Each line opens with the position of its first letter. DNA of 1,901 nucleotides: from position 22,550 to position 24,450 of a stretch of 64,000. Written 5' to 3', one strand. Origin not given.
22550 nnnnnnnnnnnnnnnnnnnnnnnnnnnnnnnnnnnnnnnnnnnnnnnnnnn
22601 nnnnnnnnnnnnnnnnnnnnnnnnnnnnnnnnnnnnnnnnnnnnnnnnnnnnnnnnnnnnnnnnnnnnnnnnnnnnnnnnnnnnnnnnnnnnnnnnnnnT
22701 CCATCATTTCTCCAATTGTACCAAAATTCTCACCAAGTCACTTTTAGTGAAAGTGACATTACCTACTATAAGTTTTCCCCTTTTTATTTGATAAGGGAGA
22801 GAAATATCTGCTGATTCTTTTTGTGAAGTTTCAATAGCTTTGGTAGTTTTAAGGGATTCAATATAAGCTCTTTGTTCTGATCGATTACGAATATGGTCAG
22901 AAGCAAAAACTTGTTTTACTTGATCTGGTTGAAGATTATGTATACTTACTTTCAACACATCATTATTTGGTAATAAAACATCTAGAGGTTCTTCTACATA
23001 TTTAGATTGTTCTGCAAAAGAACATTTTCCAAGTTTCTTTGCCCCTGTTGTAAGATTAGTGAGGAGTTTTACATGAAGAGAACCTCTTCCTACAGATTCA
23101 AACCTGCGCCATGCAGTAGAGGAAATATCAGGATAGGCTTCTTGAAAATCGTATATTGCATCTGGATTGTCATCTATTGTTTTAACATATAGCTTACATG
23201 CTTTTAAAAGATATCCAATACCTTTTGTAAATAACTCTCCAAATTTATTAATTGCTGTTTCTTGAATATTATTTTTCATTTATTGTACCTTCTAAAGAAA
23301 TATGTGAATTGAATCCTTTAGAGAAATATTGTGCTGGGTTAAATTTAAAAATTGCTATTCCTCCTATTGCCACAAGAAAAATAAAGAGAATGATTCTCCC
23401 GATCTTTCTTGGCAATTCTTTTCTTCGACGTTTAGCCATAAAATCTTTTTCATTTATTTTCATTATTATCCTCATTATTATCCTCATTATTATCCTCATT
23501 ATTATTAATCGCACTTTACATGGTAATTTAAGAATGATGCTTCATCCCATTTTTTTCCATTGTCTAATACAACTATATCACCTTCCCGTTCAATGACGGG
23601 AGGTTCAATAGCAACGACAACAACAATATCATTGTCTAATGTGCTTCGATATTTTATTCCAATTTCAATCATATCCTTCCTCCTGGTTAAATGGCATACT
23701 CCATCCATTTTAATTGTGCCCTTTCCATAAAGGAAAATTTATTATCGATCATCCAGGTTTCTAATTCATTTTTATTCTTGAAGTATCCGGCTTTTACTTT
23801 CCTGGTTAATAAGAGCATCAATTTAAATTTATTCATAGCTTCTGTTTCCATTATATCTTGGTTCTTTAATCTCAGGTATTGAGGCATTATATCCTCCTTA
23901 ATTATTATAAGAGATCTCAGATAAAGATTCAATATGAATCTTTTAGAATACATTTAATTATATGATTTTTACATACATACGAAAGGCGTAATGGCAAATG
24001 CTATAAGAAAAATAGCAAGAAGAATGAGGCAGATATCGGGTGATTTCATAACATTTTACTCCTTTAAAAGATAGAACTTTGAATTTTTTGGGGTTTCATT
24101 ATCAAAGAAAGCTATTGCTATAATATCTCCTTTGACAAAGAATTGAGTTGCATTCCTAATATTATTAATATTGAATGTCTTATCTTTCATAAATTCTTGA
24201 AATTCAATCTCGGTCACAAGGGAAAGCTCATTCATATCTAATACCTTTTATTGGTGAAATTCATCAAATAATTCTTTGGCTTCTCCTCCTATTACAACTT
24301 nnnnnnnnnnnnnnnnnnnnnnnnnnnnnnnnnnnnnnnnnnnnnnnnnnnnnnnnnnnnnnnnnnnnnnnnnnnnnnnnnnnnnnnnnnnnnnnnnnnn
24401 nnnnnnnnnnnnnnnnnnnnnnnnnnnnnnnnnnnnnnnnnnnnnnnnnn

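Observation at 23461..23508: In-frame 12-bp tandem repeat encoding an (MRII)n N-terminus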

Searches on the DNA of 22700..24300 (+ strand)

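Call 4: search_dna_similar(query=window:22700-24300:+, collection=phages, mode=near, max_rows=30)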
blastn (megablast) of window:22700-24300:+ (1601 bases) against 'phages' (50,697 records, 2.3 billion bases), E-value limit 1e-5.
No match.

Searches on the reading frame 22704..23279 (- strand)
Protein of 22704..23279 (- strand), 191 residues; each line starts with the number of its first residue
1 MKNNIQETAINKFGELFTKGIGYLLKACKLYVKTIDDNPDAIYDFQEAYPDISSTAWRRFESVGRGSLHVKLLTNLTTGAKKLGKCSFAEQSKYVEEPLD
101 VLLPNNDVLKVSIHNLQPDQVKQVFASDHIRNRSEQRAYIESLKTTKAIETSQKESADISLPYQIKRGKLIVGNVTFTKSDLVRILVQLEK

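Call 6: search_protein_families(library=phrogs, proteins=[window:22704-23279:-], max_evalue=0.01)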
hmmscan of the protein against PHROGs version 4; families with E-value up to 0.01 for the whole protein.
window:22704-23279:- (191 aa): 0 families

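Call 31: find_related_loci(query=window:22704-23279:-, collection=viral_contigs, flank=3000)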
Query window:22704-23279:- (191 aa) in viral_contigs; peptide patterns used: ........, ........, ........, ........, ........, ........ (x = any residue, [..] = any of these).
7 stretches matched a pattern, but none encodes a relative of the query by tblastn (E <= 1e-3).

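Call 47: search_protein_families(library=pfam, proteins=[window:22704-23279:-], max_evalue=0.01)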
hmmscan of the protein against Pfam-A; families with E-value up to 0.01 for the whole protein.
window:22704-23279:- (191 aa): 0 families
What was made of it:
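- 23269..23463 (-): Core ORF of 64 aa (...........). N-tail net charge is +6, followed by one 21-residue hydrophobic helix and a 23-residue C-tail. It is predicted to be a single-pass N-in membrane protein. Its 3' end overlaps the start of the next gene by 11 nt. No Pfam or PHROG hit, calls 6 and 47.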

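Call 50: find_encoding_contigs(protein=window:22704-23279:-, flank=1500, max_places=10)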
Protein window:22704-23279:- (191 aa): 5 contigs read that carry it; 1 place shown.
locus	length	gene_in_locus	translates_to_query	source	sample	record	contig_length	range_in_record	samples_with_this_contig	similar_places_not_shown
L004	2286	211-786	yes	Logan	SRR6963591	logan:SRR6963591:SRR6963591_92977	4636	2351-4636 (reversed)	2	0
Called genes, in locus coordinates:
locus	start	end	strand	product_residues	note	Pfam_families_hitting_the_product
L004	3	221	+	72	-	?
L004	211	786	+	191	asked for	-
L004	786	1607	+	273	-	-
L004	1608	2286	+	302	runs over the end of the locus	-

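Call 57: find_homologous_proteins(query=window:22704-23279:-, max_evalue=0.001)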
Query window:22704-23279:- (191 aa): 8 proteins with E <= 0.001 among 90 candidates.
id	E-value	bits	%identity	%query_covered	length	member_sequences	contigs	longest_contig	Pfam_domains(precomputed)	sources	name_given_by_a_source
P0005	1.1e-119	415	100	100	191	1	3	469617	-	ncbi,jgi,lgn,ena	-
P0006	1.8e-93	329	79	100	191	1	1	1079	-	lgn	-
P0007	3.0e-88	312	74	100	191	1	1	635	-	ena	-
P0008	6.0e-78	279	68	100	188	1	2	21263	-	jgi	jgi:hypothetical protein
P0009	1.1e-75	271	65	98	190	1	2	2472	-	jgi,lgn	jgi:hypothetical protein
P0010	7.3e-73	262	64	100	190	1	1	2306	-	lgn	-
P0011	2.3e-72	260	60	100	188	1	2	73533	-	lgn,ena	-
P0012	2.4e-51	192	51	98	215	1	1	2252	-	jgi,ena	-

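Call 58: find_encoding_contigs(protein=P0008, flank=2500, max_places=4)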
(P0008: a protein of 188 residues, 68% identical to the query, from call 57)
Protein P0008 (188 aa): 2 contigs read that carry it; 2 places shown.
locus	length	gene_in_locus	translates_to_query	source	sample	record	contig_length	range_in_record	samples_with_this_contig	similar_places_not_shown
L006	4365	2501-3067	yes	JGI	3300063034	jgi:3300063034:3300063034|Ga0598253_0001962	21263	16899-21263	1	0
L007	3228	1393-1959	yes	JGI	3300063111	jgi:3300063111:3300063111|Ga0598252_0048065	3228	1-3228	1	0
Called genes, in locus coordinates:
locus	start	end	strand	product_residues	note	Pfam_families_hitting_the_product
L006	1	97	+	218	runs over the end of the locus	-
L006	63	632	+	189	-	-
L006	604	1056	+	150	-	-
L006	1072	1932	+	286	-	-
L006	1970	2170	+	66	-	-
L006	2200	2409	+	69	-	-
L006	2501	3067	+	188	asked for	-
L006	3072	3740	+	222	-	-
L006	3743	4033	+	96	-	PF10077:DUF2314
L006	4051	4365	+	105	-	?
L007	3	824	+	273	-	?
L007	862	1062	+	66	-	-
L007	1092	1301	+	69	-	-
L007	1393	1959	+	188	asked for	-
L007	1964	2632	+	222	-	-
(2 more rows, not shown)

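Call 61: find_encoding_contigs(protein=P0006, flank=2500, max_places=4)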
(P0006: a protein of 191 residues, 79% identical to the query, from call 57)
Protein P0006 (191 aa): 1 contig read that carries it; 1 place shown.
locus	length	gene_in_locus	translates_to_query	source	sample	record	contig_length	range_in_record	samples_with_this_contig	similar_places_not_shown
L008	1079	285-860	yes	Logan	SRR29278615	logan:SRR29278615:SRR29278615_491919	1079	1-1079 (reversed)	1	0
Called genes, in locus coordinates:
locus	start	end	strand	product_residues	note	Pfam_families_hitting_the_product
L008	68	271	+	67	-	-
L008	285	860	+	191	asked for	-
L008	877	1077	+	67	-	?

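Call 64: find_encoding_contigs(protein=P0011, flank=10000, max_places=3)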
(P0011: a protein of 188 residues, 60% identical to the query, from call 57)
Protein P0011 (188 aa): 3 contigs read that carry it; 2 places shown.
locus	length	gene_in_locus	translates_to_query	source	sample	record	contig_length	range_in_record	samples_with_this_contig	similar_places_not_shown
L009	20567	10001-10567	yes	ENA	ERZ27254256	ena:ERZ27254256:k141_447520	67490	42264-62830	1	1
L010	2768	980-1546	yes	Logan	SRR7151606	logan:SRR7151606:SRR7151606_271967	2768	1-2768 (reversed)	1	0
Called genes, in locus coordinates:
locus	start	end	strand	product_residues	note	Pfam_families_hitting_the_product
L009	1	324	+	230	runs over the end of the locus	-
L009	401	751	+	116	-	-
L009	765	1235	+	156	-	-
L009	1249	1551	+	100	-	-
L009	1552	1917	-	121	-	-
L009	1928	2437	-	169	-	-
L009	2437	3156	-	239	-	-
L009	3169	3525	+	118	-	-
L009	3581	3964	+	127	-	-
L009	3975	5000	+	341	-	-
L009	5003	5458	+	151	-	-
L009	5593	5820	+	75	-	-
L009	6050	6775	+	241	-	-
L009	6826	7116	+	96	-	-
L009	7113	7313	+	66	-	-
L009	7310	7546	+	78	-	-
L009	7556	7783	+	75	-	-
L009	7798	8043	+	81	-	-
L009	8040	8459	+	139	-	-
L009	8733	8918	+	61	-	-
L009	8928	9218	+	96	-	-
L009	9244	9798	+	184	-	PF01381:HTH_3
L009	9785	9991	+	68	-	PF25980:NERD_plant (weak)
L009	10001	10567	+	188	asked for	-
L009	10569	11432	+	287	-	-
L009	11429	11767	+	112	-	-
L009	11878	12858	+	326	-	-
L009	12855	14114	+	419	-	-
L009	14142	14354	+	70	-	-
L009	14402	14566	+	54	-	-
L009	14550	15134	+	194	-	PF00376:MerR, PF12728:HTH_17 (weak), PF13411:MerR_1, PF00239:Resolvase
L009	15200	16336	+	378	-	PF27229:SSO2105_N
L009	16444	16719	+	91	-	-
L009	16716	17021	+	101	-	-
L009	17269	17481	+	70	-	-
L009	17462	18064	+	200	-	-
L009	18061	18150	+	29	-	-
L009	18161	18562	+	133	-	-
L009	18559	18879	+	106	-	-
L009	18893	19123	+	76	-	-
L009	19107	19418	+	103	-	-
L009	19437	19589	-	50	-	-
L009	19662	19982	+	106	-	-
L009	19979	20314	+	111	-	-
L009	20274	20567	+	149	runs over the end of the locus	-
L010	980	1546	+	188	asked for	-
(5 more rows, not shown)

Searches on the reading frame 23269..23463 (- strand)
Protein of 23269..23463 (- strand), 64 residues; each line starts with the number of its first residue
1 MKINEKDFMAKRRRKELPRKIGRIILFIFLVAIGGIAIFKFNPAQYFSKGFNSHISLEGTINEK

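Call 37: search_protein_representatives(protein=window:23269-23460:-)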
Query: 63 residues. Proteins with E-value up to 0.001 (for the whole library): 3; up to 1e-10: 3; up to 1e-30: 3. The best 3 are listed.
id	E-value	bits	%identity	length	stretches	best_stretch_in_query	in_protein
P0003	9.5e-68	236.0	25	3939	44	8-60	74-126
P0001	9.8e-34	129.3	100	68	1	1-63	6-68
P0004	1.1e-32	126.0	25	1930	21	8-60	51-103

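Call 47: search_protein_families(library=pfam, proteins=[window:23269-23463:-], max_evalue=0.01)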
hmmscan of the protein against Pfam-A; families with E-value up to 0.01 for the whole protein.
window:23269-23463:- (64 aa): 0 families

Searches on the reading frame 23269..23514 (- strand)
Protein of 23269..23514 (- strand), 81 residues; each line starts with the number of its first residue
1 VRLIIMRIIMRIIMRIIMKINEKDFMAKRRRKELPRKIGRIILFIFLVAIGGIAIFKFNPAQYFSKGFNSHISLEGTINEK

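Call 6: search_protein_families(library=phrogs, proteins=[window:23269-23514:-], max_evalue=0.01)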
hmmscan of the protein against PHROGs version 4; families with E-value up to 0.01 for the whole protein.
window:23269-23514:- (81 aa): 0 families

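Call 10: find_homologous_proteins(query=window:23269-23514:-, max_evalue=0.01)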
Query window:23269-23514:- (81 aa): 1 proteins with E <= 0.01 among 3 candidates.
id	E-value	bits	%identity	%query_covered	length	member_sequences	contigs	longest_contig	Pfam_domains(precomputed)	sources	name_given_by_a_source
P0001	7.0e-36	139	100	84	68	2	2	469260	-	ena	-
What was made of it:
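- There are no homologues among 5.8 billion clustered or 1.84 billion representative proteins (calls 10, 37).
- Tried and rejected: The word-based search found only its own cluster (call 10).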

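Call 12: find_encoding_contigs(protein=P0001, flank=10000, max_places=10)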
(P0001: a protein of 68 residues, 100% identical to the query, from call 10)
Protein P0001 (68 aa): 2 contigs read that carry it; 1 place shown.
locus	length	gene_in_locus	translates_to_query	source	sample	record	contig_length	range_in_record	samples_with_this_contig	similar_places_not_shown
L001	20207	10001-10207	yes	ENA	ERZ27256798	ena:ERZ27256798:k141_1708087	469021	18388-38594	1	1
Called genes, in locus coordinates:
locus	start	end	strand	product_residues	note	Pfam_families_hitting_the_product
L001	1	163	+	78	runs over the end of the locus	-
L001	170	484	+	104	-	-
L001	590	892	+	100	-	-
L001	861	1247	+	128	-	-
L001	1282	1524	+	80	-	-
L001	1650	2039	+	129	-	-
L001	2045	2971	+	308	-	-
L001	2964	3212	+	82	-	-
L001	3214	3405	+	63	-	-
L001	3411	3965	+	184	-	-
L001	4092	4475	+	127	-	-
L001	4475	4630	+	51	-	-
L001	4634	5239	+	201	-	-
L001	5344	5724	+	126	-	-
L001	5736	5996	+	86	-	-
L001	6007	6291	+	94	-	-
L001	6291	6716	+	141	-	-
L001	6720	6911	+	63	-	-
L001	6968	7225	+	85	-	-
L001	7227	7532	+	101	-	PF19419:DUF5983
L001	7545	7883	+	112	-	-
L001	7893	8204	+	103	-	-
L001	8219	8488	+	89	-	-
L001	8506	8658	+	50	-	-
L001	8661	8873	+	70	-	-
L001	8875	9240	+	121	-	-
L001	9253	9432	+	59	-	-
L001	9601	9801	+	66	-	-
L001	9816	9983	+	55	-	-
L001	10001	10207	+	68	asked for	-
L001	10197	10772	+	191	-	-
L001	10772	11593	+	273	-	-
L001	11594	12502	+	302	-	-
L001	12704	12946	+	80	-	-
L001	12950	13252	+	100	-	-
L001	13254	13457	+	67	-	-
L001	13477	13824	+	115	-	-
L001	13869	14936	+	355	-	PF01370:Epimerase, PF07993:NAD_binding_4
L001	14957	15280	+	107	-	-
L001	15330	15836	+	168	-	PF18024:HTH_50 (faint), PF02954:HTH_8 (faint), PF13556:HTH_30 (faint)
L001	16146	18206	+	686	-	PF22352:K319L-like_PKD (faint)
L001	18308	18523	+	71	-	-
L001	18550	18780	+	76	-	-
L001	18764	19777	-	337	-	-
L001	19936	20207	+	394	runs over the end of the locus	PF17854:FtsK_alpha, PF01580:FtsK_SpoIIIE, PF12846:AAA_10 (faint)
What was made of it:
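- On Holin with dual-start motif: No endolysin, lysozyme or amidase appears among the precomputed Pfam families listed for the called genes within +/-10 kb (call 12).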

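Call 18: list_cluster_members(proteins=[P0001, window:23269-23496:-, window:23269-23484:-, window:23269-23460:-, window:23269-23436:-])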
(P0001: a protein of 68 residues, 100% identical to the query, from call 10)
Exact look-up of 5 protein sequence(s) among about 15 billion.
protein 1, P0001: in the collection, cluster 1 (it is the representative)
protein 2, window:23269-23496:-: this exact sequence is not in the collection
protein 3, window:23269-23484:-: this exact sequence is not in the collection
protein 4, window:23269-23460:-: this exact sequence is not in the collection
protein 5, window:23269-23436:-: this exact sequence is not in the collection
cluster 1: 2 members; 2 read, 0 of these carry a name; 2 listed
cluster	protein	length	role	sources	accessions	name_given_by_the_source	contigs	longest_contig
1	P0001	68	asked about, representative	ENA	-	-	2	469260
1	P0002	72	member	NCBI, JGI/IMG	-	-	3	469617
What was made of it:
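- Tried and rejected: Four of the five ranges I gave to list_cluster_members in call 18 were off by 3 nt. Those 'not in the collection' answers are meaningless and are not used.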

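Call 20: find_encoding_contigs(protein=P0002, flank=10000, max_places=10)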
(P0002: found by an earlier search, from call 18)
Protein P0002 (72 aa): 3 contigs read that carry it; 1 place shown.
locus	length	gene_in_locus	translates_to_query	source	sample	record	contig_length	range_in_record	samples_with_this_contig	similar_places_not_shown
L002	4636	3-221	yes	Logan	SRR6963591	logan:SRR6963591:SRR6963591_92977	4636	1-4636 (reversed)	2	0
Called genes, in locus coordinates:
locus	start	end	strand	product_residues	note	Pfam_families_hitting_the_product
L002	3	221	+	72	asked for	?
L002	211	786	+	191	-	-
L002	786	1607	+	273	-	-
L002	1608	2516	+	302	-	-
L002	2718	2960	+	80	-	-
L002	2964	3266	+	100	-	-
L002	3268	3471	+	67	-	-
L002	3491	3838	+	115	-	-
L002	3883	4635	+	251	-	?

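Call 48: find_encoding_contigs(protein=L001:9816-9983:+, flank=1500, max_places=10)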
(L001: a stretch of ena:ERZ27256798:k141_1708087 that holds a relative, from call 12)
Protein L001:9816-9983:+ (55 aa): no gene with exactly this product is on record in the collection.

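Call 49: find_related_loci(query=P0002, collection=metagenome_contigs, flank=3000)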
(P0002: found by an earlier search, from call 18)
Query P0002 (72 aa) in metagenome_contigs; peptide patterns used: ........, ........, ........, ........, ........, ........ (x = any residue, [..] = any of these).
529 stretches matched a pattern, but none encodes a relative of the query by tblastn (E <= 1e-3).
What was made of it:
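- Tried and rejected: Back-translated P0002 against metagenome contigs gave no relative (call 49).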
